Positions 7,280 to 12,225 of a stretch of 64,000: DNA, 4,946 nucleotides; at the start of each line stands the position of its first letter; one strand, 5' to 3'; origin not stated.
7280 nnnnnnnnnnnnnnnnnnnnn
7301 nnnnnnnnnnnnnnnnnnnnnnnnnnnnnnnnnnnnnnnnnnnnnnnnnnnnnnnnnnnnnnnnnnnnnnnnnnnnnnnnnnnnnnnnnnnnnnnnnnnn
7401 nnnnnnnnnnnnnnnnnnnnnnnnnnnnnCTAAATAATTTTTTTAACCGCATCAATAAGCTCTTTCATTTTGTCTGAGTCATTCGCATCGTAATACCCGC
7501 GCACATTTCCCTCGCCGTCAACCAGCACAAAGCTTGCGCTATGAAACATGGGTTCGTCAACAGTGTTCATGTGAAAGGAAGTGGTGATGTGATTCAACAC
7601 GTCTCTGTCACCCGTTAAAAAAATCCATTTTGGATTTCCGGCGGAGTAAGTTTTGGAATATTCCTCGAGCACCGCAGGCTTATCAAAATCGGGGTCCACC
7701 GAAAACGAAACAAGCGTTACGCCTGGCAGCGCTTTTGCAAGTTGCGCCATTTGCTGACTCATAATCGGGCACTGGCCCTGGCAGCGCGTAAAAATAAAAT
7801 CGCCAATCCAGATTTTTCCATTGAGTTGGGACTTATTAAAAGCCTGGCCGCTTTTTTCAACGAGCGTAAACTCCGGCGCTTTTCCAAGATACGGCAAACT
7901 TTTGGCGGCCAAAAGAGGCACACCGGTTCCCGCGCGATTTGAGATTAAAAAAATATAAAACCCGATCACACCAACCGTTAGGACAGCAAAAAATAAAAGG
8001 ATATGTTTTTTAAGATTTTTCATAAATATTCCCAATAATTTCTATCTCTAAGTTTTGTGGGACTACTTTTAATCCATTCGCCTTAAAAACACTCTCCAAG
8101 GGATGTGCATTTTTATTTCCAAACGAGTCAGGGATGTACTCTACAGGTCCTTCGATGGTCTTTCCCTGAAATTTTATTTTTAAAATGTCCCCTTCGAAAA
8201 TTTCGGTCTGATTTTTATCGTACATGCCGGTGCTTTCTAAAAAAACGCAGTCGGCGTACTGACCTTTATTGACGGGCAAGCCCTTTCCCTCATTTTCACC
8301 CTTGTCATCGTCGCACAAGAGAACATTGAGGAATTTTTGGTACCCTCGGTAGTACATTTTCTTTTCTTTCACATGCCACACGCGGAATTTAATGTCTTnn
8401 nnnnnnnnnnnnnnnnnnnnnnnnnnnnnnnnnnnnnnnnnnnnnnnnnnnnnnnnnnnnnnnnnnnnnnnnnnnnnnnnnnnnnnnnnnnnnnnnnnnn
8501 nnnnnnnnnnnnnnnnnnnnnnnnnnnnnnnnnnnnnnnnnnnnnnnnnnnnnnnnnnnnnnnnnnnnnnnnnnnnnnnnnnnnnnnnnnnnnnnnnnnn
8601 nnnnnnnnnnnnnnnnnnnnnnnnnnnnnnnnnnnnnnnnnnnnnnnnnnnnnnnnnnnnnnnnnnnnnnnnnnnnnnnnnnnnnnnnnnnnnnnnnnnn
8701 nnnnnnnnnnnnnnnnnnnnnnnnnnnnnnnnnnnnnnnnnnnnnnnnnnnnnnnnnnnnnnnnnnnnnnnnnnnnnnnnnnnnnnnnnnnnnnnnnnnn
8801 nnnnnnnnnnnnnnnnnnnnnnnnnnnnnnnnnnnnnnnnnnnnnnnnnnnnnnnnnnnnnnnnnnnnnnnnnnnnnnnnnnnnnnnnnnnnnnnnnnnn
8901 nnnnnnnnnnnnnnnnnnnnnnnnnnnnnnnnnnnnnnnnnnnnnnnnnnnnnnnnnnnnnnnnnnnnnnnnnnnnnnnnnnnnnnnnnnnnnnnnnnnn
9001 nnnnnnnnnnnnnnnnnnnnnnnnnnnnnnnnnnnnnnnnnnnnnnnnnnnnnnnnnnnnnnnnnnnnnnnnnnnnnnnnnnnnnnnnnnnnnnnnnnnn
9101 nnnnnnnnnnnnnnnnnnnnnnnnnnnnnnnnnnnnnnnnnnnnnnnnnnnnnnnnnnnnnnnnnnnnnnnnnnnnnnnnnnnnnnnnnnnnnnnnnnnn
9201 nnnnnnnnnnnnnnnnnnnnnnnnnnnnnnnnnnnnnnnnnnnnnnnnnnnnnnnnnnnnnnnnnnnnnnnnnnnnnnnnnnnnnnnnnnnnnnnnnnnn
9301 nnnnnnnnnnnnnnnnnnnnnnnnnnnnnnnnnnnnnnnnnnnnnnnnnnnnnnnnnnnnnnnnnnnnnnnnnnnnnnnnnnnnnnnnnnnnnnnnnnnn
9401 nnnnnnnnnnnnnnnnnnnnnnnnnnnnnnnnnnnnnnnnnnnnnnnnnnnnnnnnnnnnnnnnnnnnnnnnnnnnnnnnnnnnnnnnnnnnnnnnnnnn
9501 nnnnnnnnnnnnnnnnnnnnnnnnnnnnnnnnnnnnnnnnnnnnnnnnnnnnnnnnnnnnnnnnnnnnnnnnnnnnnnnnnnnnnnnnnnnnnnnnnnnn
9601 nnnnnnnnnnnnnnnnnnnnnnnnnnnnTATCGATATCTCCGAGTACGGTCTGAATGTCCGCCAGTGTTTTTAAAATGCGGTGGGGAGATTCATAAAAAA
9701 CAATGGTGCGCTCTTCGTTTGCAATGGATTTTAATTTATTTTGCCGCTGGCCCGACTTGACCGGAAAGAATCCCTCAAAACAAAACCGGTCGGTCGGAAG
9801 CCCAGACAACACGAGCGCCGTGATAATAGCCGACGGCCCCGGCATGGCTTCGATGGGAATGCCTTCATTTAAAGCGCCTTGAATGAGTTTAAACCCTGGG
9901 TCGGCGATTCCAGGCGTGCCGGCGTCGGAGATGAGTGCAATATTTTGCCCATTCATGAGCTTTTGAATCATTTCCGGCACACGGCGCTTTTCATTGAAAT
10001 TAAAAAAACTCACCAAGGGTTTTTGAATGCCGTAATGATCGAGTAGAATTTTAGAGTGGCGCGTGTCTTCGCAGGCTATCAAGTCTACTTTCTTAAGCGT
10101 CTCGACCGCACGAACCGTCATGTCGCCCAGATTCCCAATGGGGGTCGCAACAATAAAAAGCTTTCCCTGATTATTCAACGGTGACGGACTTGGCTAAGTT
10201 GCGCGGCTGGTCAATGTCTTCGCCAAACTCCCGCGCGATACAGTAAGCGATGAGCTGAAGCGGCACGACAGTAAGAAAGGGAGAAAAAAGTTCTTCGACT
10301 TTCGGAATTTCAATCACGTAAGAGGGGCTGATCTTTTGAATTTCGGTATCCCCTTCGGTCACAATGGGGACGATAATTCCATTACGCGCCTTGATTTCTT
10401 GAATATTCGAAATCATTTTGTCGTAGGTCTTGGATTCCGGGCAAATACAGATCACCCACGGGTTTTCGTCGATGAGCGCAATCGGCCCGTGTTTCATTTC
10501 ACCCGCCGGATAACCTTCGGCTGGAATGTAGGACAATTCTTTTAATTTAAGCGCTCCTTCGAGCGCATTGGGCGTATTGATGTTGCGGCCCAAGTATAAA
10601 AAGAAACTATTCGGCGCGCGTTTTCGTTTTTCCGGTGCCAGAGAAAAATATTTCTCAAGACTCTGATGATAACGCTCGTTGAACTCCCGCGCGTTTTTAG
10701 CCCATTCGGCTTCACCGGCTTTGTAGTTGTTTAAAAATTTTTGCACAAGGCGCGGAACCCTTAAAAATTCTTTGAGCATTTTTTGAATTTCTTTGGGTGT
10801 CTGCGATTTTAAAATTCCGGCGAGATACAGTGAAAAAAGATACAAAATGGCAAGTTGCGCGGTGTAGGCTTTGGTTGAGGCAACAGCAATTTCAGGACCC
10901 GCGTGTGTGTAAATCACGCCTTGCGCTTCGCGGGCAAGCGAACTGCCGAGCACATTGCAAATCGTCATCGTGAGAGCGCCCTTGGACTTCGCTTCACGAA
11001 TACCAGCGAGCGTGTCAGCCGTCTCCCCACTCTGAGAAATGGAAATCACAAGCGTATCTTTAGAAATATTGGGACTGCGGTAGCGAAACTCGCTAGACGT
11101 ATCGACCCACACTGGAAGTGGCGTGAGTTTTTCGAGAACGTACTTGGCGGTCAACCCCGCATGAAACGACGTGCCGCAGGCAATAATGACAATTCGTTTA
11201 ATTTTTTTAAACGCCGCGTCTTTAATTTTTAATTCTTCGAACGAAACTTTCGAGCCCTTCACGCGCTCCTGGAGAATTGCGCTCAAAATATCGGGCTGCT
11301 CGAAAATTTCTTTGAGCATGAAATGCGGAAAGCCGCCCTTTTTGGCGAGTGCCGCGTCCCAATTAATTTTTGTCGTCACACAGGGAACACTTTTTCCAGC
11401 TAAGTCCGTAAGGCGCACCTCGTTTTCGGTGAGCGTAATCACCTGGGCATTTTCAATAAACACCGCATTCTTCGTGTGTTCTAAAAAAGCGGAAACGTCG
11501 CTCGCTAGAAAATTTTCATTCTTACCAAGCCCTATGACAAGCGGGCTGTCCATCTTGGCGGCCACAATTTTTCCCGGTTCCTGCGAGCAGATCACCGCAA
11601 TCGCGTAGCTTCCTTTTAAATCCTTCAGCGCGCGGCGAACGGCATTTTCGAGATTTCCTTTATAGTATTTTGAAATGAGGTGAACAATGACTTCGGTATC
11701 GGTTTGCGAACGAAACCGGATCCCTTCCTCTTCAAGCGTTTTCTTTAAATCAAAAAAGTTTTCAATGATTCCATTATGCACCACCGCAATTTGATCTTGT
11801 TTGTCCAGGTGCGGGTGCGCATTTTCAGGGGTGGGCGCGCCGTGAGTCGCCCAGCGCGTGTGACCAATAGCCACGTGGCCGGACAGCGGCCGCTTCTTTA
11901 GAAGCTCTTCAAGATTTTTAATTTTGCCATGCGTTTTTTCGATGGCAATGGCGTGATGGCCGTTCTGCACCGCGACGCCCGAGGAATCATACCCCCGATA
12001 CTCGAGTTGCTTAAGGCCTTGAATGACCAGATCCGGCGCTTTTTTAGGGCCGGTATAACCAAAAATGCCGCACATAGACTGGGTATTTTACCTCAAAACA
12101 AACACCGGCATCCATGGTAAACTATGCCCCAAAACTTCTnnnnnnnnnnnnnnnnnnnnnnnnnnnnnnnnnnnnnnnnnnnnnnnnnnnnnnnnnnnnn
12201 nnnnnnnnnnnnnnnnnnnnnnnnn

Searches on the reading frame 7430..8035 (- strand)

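Call 50: search_protein_families(library=pfam, proteins=[window:7430-8035:-], max_evalue=0.0001)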
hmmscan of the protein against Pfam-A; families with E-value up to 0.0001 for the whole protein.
window:7430-8035:- (201 aa): 1 family
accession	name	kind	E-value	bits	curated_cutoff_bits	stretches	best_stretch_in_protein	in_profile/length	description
PF02630.20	SCO1-SenC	-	2.1e-21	76.7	22.8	1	54-177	2-133/134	SCO1/SenC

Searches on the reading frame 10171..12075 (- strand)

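Call 6: search_protein_families(library=ncbifam, proteins=[window:10171-12075:-], max_evalue=0.00001)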
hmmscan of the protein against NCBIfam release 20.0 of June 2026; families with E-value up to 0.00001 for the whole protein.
window:10171-12075:- (634 aa): 18 families
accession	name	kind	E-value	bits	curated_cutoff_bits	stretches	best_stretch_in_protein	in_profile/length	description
NF001484.0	PRK00331.1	subfamily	1e-238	793.7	381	2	1-464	1-457/601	isomerizing glutamine--fructose-6-phosphate transaminase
TIGR01135.1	glmS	equivalog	3.8e-232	772.1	418.05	1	2-634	1-607/607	glutamine--fructose-6-phosphate transaminase (isomerizing)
TIGR01134.1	purF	equivalog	9.4e-32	110.9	350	1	2-227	1-229/432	amidophosphoribosyltransferase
NF046059.1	NagB_SO3506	equivalog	2.3e-31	109.4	430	2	255-415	6-163/330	glucosamine-6-phosphate deaminase NagB-II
NF041128.1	glucosaP_deam_GlmD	equivalog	3.3e-24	85.7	580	2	493-631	191-321/323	glucosamine-6-phosphate deaminase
TIGR01536.1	asn_synth_AEB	equivalog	1.1e-17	64.2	267.1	1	2-219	1-188/517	asparagine synthase (glutamine-hydrolyzing)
TIGR03104.1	trio_amidotrans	equivalog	7.5e-12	44.3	570.1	1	65-174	40-139/589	N-acetylglutaminylglutamine amidotransferase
NF003915.0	PRK05441.1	subfamily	1.2e-10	40.9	168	1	335-415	127-209/300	N-acetylmuramic acid 6-phosphate etherase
NF006949.0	PRK09431.1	equivalog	2e-10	39.9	499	1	69-204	45-172/554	asparagine synthase B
TIGR03108.1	eps_aminotran_1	hypoth_equivalog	7.9e-09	34.7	816.9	1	85-163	59-129/628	XrtA/PEP-CTERM system amidotransferase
TIGR00274.1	TIGR00274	equivalog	8e-09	35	302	1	334-415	121-204/291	N-acetylmuramic acid 6-phosphate etherase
NF008481.0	PRK11382.1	equivalog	3.6e-08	33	430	1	284-449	36-192/340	fructoselysine 6-phosphate deglycase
NF006426.0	PRK08674.1-6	subfamily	4.2e-08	32.4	295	1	279-400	33-153/354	bifunctional phosphoglucose/phosphomannose isomerase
NF040776.2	AlsR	equivalog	1.3e-07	30.8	400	1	338-433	175-268/279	transcriptional repressor AlsR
NF006423.0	PRK08674.1-2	equivalog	3.5e-07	29.4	254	1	269-374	4-107/317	bifunctional phosphoglucose/phosphomannose isomerase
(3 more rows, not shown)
